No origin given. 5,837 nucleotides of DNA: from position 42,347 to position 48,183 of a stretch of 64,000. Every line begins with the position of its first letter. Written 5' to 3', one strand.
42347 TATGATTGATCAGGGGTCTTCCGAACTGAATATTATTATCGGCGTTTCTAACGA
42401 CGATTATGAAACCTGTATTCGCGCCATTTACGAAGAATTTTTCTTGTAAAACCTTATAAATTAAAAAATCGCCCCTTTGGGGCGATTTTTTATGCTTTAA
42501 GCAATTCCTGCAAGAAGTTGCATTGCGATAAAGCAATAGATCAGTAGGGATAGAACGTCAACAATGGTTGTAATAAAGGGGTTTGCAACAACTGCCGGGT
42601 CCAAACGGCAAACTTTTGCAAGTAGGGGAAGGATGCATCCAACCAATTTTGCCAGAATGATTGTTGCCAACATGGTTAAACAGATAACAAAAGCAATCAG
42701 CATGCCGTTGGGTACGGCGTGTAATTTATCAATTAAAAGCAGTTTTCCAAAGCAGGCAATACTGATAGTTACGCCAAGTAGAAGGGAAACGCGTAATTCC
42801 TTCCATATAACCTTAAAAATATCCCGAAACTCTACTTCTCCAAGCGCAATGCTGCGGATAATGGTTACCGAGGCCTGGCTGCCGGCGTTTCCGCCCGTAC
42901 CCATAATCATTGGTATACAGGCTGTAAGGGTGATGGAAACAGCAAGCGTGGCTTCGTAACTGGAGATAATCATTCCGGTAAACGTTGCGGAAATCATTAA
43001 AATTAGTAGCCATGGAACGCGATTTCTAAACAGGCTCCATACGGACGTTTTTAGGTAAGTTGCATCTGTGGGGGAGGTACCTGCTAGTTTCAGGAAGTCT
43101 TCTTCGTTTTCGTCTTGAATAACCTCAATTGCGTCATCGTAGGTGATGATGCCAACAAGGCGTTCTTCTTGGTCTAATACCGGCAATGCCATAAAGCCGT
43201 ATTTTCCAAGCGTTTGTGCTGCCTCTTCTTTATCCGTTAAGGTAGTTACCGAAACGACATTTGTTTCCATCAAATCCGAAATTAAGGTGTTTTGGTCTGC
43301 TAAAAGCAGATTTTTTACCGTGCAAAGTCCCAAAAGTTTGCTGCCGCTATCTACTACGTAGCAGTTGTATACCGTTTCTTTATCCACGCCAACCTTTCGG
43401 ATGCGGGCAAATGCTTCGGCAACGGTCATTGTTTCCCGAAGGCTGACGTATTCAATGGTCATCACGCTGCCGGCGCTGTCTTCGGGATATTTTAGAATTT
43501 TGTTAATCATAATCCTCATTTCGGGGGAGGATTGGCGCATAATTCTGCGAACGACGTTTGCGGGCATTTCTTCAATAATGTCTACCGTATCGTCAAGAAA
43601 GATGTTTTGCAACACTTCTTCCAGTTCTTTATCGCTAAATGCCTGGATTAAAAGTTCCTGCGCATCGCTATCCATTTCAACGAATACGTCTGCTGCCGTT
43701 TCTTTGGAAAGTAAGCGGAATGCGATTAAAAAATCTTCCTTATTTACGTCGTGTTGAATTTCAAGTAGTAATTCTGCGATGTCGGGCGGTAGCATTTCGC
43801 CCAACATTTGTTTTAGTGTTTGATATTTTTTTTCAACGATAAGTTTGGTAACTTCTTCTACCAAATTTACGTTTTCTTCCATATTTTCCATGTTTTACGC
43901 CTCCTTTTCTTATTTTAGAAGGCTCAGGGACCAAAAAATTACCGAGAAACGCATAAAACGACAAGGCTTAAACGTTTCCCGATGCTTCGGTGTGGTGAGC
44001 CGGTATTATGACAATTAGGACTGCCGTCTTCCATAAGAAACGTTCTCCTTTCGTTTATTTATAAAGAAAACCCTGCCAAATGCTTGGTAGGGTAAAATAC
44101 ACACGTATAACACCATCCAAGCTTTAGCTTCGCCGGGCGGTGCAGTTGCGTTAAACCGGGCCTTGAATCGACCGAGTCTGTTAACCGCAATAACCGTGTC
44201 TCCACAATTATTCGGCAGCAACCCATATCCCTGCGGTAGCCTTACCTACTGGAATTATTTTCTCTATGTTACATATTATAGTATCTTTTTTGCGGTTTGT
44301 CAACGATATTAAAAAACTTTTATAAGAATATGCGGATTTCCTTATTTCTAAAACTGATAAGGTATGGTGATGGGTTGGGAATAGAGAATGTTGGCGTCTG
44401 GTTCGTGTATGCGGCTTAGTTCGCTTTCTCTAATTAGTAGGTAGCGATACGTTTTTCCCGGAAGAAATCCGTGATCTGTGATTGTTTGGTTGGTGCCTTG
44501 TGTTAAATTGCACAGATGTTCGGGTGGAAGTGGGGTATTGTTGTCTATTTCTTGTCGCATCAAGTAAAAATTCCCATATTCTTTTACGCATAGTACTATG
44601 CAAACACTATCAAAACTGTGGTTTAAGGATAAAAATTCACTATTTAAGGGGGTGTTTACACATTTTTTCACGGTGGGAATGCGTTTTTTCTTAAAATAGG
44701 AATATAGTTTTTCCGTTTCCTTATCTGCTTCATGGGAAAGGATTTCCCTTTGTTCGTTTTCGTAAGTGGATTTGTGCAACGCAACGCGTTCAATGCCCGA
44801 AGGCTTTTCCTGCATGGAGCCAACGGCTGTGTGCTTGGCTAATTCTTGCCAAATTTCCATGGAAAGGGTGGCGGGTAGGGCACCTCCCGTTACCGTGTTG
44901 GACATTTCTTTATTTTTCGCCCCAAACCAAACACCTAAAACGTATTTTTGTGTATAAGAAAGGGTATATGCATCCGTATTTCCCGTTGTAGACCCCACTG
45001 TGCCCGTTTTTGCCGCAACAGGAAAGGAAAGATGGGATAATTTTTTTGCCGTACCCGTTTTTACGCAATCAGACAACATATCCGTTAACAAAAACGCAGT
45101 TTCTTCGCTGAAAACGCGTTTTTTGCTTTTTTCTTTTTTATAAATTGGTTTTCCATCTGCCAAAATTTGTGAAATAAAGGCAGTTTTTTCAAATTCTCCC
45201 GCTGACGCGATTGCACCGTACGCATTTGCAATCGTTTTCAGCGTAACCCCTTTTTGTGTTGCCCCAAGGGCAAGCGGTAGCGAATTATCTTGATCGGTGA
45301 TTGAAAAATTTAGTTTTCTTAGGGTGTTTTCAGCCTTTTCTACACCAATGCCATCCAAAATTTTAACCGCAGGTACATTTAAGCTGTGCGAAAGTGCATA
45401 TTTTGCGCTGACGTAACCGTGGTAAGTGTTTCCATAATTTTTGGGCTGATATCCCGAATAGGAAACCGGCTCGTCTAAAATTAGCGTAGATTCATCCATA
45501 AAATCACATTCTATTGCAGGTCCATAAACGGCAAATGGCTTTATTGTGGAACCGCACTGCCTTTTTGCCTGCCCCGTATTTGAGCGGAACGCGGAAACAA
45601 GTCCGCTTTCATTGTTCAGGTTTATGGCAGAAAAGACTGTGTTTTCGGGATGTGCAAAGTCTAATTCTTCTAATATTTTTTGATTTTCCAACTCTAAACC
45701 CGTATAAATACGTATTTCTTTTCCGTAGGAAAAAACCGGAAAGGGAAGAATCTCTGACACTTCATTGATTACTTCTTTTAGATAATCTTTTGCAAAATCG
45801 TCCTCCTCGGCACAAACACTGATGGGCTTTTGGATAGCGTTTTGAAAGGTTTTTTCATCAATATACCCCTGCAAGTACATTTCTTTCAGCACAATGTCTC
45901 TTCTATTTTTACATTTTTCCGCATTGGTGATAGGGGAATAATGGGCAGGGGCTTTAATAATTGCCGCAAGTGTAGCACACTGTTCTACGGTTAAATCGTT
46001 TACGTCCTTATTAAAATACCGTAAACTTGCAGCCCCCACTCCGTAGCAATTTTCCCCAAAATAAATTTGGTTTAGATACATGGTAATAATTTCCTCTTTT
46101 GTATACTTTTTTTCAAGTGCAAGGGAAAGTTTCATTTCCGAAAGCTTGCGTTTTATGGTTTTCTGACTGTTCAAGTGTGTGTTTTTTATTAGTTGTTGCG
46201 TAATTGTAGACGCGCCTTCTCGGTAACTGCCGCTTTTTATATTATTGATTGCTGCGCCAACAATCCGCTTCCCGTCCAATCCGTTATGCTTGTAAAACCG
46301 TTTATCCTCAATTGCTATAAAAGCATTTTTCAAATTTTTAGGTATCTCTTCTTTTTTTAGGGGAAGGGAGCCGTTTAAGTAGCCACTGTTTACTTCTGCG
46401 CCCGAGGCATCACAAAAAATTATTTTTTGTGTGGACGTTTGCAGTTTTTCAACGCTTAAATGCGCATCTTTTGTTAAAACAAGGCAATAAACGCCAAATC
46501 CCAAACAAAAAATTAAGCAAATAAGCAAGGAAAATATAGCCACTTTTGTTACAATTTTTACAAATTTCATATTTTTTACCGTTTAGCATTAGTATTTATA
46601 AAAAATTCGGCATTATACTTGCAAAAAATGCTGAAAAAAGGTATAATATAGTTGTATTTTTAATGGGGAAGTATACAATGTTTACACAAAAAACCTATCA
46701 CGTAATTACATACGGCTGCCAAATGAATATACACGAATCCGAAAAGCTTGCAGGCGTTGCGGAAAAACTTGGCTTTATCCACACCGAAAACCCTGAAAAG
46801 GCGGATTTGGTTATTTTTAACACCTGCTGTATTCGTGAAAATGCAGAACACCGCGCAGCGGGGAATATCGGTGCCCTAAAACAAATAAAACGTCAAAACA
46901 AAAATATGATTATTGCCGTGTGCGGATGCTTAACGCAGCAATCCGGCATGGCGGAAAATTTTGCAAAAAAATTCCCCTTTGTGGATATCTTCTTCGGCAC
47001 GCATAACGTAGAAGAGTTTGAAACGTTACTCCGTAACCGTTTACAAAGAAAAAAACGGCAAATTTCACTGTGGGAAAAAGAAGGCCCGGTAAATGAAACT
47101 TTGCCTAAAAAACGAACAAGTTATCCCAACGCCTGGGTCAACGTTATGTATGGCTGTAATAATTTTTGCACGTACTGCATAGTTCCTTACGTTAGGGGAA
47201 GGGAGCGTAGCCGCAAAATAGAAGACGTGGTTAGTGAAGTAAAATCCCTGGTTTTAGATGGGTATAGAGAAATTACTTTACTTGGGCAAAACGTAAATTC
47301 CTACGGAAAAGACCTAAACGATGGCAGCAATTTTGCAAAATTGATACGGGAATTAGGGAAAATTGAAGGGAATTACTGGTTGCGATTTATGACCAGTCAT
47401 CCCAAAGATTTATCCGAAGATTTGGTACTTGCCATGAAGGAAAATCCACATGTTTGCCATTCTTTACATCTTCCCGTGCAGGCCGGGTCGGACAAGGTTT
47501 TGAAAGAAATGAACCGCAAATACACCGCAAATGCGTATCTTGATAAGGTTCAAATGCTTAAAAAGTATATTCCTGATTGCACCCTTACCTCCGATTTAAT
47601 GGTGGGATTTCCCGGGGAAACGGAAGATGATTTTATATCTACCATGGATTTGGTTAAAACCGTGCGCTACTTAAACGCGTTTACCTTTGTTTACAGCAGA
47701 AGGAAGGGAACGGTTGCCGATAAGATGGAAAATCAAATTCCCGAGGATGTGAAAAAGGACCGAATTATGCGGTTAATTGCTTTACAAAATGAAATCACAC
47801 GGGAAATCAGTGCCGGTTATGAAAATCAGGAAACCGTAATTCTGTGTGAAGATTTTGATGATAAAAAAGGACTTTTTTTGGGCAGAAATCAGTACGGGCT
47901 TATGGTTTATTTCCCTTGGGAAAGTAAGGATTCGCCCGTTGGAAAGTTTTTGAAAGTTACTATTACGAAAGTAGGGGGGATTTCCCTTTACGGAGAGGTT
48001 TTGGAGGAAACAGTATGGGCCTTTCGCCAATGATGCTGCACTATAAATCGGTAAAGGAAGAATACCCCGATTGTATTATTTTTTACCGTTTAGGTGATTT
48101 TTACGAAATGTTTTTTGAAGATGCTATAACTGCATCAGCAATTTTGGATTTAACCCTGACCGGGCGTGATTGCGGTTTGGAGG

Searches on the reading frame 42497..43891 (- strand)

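Call 92: search_protein_families(library=pfam, proteins=[window:42497-43891:-], max_evalue=0.0001)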
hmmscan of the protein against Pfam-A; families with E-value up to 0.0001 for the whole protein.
window:42497-43891:- (464 aa): 3 families
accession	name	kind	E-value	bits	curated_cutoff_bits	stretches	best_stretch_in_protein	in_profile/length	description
PF01769.21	MgtE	-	2.2e-35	122.1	27.6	1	326-455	1-125/125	Divalent cation transporter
PF03448.22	MgtE_N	-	4.4e-22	79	25.9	1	35-138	3-102/102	MgtE intracellular N domain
PF00571.33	CBS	-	1.1e-18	67.7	24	2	204-259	1-56/57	CBS domain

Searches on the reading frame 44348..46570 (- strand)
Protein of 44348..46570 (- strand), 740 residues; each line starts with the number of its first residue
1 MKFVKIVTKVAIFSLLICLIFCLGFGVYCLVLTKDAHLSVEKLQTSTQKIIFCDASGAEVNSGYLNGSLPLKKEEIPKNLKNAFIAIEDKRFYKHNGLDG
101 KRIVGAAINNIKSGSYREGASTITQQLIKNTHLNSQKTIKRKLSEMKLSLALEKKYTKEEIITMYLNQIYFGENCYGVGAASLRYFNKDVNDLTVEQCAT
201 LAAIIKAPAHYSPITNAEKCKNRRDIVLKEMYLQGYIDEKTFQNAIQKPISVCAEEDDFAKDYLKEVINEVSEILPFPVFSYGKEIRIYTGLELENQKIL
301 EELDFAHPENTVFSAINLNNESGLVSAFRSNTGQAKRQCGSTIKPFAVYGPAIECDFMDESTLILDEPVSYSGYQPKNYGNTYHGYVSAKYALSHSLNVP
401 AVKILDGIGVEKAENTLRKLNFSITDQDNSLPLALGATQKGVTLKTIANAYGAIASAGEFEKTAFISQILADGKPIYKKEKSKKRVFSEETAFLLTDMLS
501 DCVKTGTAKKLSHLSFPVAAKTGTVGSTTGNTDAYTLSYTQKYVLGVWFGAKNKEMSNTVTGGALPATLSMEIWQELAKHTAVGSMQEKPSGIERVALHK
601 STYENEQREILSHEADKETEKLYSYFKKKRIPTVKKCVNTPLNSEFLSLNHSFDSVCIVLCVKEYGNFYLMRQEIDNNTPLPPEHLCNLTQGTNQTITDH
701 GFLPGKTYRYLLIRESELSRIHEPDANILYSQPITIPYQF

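Call 92: search_protein_families(library=pfam, proteins=[window:44348-46570:-], max_evalue=0.0001)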
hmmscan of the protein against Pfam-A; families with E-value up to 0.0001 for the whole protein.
window:44348-46570:- (740 aa): 2 families
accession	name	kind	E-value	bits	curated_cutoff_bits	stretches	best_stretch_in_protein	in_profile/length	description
PF00912.28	Transgly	-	8e-65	218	27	1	71-231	17-177/178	Transglycosylase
PF00905.27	Transpeptidase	-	1.6e-21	77.2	22.1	1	321-538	24-255/299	Penicillin binding protein transpeptidase domain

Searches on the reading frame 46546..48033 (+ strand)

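Call 92: search_protein_families(library=pfam, proteins=[window:46546-48033:+], max_evalue=0.0001)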
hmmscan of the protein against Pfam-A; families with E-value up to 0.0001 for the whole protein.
window:46546-48033:+ (495 aa): 3 families
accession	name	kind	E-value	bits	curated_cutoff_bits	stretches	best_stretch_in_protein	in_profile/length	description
PF04055.27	Radical_SAM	-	1.7e-30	106.8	29.5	1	198-370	1-166/166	Radical SAM superfamily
PF00919.26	UPF0004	-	1.5e-26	92.7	27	1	51-151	2-98/98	Uncharacterized protein family UPF0004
PF01938.26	TRAM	-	2.2e-06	27.9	21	1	425-486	3-61/61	TRAM domain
